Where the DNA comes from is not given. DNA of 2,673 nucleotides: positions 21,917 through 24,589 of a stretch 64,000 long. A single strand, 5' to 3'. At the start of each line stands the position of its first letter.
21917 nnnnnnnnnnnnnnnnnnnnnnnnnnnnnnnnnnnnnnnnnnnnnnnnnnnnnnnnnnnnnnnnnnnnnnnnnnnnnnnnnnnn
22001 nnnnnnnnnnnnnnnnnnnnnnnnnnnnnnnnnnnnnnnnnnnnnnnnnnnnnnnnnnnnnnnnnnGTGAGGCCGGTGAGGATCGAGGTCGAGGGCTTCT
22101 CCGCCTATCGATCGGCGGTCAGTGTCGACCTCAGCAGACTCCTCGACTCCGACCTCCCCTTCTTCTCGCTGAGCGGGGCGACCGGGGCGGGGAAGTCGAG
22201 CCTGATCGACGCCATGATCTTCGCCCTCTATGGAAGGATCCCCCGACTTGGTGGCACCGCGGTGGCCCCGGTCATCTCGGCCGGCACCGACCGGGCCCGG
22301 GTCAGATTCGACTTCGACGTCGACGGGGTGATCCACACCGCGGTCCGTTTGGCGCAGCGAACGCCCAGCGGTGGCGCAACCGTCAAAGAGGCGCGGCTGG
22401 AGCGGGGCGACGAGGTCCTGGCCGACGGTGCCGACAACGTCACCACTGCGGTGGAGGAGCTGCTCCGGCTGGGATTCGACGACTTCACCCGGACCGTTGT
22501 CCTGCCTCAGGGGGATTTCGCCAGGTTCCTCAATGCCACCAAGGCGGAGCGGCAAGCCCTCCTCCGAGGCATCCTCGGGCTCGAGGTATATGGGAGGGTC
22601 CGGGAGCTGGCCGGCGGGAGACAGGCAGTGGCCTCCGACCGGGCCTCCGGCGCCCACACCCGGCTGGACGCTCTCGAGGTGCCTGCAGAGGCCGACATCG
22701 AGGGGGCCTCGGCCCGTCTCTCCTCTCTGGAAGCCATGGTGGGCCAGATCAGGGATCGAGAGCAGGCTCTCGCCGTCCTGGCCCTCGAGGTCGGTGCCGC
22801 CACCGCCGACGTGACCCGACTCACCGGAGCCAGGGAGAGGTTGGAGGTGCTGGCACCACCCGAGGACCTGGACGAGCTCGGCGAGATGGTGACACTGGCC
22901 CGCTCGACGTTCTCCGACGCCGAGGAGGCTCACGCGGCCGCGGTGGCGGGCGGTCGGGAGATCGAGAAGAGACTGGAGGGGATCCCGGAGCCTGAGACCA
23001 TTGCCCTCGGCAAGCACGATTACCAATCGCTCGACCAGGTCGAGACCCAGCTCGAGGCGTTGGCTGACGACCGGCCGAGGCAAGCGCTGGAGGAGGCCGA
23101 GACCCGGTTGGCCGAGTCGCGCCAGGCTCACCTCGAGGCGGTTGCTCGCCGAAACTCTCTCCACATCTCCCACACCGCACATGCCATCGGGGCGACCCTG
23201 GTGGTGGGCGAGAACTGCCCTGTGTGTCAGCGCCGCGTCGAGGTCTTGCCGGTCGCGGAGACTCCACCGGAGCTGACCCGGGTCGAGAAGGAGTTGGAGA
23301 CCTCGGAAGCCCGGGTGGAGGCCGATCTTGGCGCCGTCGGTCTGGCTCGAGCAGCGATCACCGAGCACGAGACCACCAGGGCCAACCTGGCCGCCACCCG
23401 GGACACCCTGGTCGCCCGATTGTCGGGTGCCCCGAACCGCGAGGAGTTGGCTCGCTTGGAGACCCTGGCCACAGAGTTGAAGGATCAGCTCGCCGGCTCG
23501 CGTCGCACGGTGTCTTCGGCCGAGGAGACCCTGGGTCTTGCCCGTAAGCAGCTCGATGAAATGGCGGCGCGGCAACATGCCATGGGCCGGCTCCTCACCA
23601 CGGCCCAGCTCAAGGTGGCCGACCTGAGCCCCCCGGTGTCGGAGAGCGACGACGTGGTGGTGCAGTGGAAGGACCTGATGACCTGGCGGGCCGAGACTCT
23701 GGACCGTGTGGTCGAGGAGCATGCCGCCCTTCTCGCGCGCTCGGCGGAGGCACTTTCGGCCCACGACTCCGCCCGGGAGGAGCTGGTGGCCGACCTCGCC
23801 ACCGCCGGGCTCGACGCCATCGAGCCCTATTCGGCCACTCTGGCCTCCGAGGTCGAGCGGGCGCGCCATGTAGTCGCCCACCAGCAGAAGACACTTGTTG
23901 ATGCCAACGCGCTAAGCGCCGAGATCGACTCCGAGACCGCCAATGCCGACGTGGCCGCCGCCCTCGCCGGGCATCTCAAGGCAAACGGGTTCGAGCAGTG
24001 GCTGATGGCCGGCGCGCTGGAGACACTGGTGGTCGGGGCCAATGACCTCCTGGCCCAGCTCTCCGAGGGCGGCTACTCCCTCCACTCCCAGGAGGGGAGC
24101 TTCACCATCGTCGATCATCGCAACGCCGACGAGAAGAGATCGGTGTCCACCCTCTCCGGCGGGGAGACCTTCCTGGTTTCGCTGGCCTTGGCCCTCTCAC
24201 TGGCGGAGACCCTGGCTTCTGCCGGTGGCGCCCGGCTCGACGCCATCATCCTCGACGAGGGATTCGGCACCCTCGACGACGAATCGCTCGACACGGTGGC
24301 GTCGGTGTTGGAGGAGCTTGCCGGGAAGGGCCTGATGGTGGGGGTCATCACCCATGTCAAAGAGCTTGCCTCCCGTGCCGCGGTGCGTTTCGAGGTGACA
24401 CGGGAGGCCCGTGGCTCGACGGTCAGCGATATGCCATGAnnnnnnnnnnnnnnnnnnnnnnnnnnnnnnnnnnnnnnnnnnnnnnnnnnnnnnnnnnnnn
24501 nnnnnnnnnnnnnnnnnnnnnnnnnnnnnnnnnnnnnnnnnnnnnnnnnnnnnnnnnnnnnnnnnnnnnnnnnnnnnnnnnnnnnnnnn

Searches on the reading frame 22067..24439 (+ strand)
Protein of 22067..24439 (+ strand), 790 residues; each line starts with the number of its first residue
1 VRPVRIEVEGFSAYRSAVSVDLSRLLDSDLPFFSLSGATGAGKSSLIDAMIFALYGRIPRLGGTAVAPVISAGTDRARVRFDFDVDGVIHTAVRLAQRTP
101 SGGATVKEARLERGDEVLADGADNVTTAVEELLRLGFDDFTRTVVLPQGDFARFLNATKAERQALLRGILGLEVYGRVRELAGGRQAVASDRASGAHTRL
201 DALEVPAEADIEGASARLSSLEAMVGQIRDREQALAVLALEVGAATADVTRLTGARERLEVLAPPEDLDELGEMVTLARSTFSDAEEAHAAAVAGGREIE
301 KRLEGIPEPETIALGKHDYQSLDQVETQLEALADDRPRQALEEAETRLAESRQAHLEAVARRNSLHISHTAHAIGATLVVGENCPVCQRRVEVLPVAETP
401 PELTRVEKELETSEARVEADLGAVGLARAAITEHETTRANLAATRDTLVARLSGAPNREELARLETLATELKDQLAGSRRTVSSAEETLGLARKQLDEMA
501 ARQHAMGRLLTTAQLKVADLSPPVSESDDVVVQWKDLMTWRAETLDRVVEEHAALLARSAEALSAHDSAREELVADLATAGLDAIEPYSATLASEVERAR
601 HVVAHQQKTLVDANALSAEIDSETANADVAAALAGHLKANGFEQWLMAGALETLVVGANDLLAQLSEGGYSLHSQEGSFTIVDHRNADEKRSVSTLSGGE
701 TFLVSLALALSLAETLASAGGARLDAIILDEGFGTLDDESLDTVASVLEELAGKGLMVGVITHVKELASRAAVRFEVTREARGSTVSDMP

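Call 23: search_protein_families(library=pfam, proteins=[window:22067-24439:+], max_evalue=0.001)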
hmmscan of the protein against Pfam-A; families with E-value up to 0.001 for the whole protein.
window:22067-24439:+ (790 aa): 4 families
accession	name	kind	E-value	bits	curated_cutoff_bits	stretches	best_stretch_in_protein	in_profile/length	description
PF13476.12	AAA_23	-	1.5e-13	52.3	27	1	5-167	1-160/201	AAA domain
PF13558.12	SbcC_Walker_B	-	2.3e-12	47.4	27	1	683-749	16-89/90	SbcC/RAD50-like, Walker B motif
PF02463.25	SMC_N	-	5.3e-12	46.1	40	1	5-782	4-216/220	RecF/RecN/SMC N terminal domain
PF13555.12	AAA_29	-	3.7e-05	23.8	27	1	33-56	25-48/61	P-loop containing region of AAA domain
